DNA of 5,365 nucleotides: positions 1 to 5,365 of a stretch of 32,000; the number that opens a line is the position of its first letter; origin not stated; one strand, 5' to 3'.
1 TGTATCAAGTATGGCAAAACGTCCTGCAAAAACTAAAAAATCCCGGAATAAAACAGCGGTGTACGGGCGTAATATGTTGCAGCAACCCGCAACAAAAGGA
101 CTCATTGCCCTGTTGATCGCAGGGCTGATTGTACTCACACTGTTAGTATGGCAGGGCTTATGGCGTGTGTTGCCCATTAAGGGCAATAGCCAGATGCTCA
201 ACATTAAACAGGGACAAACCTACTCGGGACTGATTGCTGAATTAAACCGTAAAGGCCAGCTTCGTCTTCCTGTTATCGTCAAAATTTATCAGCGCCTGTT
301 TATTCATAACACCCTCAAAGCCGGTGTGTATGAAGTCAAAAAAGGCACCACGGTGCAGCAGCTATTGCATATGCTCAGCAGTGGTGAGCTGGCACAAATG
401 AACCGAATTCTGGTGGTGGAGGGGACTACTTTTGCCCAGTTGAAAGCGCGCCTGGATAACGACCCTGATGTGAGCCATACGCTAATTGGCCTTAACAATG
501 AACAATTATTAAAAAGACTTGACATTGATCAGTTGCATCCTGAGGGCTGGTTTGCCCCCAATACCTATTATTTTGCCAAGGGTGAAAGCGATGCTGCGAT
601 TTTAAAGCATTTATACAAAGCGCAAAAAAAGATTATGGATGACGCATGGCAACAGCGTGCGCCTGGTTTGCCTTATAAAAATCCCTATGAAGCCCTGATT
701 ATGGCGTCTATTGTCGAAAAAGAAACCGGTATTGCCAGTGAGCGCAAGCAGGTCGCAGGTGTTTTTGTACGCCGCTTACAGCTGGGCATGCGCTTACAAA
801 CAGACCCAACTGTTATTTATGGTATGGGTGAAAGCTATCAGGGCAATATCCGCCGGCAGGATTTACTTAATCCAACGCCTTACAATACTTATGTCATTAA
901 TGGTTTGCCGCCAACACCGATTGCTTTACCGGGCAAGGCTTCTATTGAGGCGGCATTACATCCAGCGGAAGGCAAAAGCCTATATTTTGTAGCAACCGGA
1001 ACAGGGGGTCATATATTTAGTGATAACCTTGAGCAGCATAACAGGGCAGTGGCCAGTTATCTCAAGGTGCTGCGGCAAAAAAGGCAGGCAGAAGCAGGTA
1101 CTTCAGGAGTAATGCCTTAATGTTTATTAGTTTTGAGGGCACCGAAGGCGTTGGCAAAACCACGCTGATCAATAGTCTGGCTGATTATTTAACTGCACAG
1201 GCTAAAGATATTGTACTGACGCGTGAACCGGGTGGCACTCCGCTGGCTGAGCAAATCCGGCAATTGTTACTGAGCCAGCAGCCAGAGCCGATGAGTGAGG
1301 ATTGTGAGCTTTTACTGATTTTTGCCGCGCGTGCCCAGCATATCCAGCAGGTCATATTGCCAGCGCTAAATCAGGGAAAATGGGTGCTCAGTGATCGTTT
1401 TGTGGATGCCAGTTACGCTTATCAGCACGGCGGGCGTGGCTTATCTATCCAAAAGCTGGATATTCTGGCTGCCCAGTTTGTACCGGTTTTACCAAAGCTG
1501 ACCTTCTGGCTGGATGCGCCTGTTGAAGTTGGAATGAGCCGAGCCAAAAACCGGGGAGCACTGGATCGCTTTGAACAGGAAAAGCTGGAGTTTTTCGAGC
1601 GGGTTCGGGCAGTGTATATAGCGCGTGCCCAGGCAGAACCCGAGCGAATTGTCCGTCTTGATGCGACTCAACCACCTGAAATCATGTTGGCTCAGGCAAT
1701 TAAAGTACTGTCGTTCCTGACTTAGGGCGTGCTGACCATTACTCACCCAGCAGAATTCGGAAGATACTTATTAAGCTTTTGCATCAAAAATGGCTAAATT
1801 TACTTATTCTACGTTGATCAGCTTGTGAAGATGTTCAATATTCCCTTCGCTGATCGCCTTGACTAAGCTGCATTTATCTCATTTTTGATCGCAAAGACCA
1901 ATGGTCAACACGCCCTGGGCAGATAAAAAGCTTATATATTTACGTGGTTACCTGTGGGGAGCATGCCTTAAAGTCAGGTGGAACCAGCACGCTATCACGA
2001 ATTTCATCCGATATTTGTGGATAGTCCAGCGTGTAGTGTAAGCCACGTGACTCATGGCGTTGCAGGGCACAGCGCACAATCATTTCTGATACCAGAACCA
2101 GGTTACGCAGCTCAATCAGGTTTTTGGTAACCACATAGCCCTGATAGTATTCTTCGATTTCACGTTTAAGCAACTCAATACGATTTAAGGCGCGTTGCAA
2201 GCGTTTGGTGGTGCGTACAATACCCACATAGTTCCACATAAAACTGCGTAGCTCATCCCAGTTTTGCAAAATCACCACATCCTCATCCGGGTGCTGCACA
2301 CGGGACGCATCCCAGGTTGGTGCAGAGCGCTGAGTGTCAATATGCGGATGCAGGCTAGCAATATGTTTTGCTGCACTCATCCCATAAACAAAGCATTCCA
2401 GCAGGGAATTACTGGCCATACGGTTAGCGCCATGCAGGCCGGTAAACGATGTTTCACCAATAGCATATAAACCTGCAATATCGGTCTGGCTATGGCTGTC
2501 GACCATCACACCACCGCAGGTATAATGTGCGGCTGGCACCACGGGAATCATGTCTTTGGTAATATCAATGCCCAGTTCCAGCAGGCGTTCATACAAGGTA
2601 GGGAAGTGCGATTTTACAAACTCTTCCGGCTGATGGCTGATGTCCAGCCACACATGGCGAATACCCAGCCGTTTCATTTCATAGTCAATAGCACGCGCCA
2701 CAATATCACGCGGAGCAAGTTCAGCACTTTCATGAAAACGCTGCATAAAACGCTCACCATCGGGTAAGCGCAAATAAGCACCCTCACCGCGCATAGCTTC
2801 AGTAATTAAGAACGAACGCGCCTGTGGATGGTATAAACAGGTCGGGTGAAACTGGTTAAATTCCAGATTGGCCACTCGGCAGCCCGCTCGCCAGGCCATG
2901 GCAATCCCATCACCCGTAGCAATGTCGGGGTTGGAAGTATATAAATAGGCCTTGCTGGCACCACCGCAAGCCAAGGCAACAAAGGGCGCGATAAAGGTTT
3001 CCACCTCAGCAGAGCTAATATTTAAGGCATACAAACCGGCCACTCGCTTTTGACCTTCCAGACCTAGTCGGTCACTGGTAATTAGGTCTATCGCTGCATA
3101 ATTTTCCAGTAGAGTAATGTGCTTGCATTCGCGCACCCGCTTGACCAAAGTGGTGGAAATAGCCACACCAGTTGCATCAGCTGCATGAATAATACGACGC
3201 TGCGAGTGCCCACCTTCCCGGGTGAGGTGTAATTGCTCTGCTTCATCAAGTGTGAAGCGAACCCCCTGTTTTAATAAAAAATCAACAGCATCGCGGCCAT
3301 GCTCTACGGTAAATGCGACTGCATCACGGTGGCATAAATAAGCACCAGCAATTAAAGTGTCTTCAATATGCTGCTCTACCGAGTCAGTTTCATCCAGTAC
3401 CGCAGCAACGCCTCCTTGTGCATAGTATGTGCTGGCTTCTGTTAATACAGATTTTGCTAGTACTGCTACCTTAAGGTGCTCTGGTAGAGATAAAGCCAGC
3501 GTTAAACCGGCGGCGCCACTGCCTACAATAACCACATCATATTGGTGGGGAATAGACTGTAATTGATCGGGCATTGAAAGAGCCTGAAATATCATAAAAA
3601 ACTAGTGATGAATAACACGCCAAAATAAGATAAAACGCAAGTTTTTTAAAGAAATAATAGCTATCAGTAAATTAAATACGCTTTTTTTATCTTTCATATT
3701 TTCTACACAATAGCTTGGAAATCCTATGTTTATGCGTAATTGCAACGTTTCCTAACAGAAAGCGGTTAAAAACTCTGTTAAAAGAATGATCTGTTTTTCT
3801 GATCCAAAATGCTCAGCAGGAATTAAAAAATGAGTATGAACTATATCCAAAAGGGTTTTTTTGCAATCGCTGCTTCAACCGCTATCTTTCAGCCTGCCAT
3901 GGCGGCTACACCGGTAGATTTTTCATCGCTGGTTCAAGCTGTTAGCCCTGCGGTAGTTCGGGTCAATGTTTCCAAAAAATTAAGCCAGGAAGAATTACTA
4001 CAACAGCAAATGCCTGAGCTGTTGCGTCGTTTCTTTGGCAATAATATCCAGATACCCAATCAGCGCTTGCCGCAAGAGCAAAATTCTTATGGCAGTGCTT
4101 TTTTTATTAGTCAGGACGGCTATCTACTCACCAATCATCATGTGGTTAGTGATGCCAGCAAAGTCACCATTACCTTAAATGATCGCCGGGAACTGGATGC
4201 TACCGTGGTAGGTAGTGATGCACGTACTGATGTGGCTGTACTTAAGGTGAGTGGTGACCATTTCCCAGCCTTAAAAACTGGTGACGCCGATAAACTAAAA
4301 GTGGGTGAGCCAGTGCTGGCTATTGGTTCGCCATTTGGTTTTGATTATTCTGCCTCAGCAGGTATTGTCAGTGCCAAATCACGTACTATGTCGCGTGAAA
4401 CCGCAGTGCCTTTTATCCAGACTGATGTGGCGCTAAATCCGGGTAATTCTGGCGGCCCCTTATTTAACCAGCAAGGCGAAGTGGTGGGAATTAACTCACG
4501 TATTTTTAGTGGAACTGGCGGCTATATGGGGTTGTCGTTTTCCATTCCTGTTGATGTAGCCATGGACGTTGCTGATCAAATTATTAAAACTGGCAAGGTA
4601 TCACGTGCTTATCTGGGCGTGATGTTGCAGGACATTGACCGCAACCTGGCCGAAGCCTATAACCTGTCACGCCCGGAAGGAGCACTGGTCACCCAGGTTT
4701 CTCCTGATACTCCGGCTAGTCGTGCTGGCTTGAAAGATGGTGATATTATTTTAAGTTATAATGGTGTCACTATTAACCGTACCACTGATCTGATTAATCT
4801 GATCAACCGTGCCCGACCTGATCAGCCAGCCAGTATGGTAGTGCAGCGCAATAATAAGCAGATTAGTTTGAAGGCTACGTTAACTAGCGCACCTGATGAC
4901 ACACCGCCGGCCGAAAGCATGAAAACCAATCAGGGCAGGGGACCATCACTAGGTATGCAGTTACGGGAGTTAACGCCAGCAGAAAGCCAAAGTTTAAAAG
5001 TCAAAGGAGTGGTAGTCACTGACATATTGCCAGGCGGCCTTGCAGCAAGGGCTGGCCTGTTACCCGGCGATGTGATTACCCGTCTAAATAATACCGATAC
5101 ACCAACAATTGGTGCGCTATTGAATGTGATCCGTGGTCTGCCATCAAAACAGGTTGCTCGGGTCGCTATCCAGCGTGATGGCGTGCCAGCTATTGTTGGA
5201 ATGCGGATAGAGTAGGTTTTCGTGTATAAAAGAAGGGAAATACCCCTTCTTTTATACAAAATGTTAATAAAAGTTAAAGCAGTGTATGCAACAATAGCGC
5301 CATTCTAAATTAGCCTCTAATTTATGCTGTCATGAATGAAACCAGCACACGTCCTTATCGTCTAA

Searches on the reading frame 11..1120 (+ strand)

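Call 4: search_protein_families(library=pfam, proteins=[window:11-1120:+], max_evalue=0.001)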
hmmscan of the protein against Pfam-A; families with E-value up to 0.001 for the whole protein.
window:11-1120:+ (369 aa): 1 family
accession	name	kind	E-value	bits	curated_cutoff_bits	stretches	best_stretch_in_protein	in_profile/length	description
PF02618.21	YceG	-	5.5e-82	275.8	32.4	1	64-348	2-274/275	YceG-like family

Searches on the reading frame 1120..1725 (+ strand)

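Call 4: search_protein_families(library=pfam, proteins=[window:1120-1725:+], max_evalue=0.001)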
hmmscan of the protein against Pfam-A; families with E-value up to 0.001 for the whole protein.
window:1120-1725:+ (201 aa): 3 families
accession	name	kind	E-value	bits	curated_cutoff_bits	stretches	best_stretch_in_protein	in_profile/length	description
PF02223.23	Thymidylate_kin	-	5.6e-49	166.8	27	1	5-189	1-181/185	Thymidylate kinase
PF13521.12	AAA_28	-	5.8e-06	27.1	27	1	3-115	2-103/164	AAA domain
PF13401.12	AAA_22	-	0.00096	19.9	27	0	2-59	7-64/130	AAA domain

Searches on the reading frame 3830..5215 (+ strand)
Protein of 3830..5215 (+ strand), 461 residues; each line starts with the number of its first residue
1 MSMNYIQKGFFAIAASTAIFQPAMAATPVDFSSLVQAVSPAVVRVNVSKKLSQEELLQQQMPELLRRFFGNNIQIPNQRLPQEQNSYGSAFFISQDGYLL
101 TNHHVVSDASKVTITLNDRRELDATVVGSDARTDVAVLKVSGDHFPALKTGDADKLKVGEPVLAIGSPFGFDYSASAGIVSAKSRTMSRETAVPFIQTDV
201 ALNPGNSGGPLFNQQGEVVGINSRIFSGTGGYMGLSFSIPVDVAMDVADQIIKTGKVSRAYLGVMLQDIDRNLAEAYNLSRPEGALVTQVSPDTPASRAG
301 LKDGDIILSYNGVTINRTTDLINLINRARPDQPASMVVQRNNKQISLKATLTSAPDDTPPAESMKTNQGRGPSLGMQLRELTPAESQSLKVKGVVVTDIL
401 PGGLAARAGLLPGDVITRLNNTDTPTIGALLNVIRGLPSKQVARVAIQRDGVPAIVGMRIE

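Call 4: search_protein_families(library=pfam, proteins=[window:3830-5215:+], max_evalue=0.001)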
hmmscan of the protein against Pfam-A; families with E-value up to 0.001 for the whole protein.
window:3830-5215:+ (461 aa): 6 families
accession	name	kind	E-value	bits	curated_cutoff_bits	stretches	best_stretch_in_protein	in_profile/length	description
PF13365.12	Trypsin_2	-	7.4e-37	127.7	27.6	1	88-221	1-144/144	Trypsin-like peptidase domain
PF13180.12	PDZ_2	-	2.8e-25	88.9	27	2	261-350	2-79/80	PDZ domain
PF17820.7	PDZ_6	-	8.9e-23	80.2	27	2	287-340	2-54/54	PDZ domain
PF00595.29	PDZ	-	6e-19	68.6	23.2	2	372-441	10-74/81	PDZ domain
PF00089.32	Trypsin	-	3.3e-15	56.9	20.6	1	89-246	28-218/220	Trypsin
PF10459.15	Peptidase_S46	-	2.7e-08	33.4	22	0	85-109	46-70/698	Peptidase S46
